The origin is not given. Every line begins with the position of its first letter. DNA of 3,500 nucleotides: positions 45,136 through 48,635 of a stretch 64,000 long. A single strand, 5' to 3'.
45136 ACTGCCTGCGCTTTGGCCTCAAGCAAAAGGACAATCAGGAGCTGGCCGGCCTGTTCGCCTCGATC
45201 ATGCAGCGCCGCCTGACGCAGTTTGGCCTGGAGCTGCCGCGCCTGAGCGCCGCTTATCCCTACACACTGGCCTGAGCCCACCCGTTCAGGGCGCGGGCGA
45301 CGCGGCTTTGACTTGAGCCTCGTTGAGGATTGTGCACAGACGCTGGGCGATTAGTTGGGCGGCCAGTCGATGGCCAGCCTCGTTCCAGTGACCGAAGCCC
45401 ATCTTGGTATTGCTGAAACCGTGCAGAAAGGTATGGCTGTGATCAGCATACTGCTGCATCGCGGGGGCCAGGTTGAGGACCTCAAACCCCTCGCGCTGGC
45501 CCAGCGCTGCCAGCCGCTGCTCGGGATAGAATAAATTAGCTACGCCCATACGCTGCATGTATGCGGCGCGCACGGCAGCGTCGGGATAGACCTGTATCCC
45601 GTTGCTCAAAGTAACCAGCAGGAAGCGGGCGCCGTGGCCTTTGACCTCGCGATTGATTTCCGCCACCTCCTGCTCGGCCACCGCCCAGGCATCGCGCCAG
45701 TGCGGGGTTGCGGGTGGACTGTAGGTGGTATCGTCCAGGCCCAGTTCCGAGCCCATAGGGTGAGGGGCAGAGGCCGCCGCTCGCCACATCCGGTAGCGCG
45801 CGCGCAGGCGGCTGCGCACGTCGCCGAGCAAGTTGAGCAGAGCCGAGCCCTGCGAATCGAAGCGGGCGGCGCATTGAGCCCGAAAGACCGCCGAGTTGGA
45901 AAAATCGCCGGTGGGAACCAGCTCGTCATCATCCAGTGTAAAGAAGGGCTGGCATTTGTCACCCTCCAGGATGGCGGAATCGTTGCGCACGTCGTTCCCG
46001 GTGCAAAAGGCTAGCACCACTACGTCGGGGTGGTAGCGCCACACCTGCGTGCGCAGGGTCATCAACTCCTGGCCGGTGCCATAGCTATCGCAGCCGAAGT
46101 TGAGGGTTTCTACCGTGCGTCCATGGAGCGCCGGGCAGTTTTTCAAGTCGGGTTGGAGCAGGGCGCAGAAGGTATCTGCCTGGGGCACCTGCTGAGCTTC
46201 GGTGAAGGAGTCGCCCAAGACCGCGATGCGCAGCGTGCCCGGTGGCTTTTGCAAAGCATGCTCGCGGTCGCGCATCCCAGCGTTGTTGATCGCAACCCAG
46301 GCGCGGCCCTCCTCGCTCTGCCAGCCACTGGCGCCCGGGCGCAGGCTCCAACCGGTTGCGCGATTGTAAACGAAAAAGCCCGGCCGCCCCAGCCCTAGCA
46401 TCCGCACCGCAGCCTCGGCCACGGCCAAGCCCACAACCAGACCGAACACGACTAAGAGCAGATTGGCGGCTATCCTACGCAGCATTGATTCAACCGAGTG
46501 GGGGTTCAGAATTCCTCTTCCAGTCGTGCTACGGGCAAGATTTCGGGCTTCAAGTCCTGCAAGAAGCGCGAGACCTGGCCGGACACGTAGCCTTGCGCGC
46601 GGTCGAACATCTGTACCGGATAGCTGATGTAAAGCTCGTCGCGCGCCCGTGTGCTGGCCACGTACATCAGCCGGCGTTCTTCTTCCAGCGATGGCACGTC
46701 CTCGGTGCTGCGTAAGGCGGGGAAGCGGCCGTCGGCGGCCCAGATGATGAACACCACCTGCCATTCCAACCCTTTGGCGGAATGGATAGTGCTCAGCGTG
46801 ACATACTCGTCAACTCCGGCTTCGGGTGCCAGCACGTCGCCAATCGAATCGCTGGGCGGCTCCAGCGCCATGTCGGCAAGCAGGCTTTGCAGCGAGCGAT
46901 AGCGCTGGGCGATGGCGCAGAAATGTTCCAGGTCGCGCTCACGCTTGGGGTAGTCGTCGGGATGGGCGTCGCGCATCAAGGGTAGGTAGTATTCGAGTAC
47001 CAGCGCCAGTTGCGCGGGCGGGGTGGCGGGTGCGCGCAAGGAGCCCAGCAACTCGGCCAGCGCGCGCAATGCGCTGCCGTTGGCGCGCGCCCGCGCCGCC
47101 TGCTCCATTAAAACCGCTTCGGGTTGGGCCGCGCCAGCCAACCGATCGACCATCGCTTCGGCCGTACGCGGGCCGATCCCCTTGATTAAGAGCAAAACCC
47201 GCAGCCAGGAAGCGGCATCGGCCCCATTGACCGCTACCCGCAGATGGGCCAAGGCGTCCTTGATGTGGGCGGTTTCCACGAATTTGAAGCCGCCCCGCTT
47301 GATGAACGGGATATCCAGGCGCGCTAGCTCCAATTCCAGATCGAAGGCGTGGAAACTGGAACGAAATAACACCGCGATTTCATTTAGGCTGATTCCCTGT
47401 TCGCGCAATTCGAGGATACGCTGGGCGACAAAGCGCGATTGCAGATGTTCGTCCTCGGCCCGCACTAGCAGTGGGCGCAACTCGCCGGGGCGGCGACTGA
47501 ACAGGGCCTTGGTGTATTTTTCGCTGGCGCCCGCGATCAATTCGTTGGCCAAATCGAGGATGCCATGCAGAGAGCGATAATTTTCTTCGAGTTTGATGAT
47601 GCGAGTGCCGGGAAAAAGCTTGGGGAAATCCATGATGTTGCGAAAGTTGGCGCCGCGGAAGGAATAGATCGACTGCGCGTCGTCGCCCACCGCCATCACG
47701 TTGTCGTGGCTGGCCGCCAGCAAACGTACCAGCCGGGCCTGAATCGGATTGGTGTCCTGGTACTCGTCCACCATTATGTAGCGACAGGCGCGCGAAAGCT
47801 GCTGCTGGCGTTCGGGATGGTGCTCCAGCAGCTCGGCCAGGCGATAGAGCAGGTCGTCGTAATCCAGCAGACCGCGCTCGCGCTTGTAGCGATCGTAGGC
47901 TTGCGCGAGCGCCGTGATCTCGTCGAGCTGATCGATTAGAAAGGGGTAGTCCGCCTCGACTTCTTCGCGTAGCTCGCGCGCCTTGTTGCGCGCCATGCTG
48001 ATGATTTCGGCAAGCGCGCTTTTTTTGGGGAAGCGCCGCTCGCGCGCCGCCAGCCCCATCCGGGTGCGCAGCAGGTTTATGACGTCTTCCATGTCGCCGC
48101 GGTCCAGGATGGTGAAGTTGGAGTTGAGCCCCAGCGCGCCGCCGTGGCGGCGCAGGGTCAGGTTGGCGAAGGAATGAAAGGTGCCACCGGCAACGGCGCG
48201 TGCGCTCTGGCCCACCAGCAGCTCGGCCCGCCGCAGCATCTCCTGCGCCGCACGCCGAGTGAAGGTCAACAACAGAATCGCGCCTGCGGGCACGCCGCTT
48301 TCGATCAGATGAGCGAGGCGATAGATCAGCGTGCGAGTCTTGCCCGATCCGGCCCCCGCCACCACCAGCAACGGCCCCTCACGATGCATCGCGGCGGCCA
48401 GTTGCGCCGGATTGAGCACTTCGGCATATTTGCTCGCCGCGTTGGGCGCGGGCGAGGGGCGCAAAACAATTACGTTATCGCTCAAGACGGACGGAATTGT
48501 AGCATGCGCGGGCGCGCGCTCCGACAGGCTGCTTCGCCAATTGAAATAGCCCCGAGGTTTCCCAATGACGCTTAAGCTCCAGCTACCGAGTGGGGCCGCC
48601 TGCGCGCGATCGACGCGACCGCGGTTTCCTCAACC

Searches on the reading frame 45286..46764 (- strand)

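Call 50: search_protein_families(library=pfam, proteins=[window:45286-46764:-], max_evalue=0.001)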
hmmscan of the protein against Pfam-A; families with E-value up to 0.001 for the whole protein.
window:45286-46764:- (492 aa): 3 families
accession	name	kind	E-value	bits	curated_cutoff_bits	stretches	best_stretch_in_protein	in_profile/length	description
PF13472.12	Lipase_GDSL_2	-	1.6e-07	32.4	32.9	1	182-467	1-178/178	GDSL-like Lipase/Acylhydrolase family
PF00657.28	Lipase_GDSL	-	0.00021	21.9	23.6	0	350-472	97-208/208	GDSL-like Lipase/Acylhydrolase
PF16822.11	ALGX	-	0.0006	20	26.5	0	363-477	28-131/268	SGNH hydrolase-like domain, acetyltransferase AlgX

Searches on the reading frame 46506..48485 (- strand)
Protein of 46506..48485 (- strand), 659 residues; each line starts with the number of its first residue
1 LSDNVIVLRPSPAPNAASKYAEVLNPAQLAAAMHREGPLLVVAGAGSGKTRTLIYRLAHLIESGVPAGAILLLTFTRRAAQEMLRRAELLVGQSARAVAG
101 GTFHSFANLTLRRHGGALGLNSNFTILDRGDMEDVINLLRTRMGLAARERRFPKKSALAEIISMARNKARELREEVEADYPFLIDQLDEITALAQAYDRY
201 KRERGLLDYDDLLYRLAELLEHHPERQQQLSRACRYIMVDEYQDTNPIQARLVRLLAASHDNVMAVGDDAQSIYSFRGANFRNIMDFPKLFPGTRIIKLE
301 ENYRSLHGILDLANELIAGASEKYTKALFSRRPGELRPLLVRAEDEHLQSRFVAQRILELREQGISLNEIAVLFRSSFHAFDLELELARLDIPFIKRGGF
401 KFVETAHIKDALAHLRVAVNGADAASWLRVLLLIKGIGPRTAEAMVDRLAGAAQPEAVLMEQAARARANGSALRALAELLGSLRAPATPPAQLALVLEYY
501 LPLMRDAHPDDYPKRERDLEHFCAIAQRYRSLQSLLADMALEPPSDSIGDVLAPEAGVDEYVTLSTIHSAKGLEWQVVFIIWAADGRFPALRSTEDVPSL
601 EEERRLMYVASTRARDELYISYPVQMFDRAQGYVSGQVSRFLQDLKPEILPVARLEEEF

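Call 50: search_protein_families(library=pfam, proteins=[window:46506-48485:-], max_evalue=0.001)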
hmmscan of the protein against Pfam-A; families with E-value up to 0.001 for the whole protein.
window:46506-48485:- (659 aa): 6 families
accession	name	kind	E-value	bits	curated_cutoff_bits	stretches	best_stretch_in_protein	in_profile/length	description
PF00580.27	UvrD-helicase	-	9.3e-73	245.7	23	1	24-291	1-270/271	UvrD/REP helicase N-terminal domain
PF13361.12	UvrD_C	-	2.2e-52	179.1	25.6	2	297-447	1-152/350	UvrD-like helicase C-terminal domain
PF13245.12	AAA_19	-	6.8e-23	81.8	25.1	1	33-277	8-134/134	AAA domain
PF13538.12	UvrD_C_2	-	2.7e-10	40.4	27.4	1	562-620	2-51/52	UvrD-like helicase C-terminal domain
PF13604.12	AAA_30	-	4.5e-08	33.5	27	0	25-87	3-66/191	AAA domain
PF01443.25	Viral_helicase1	-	7.8e-07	29.6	21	0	563-620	178-226/228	Viral superfamily 1 RNA helicase core domain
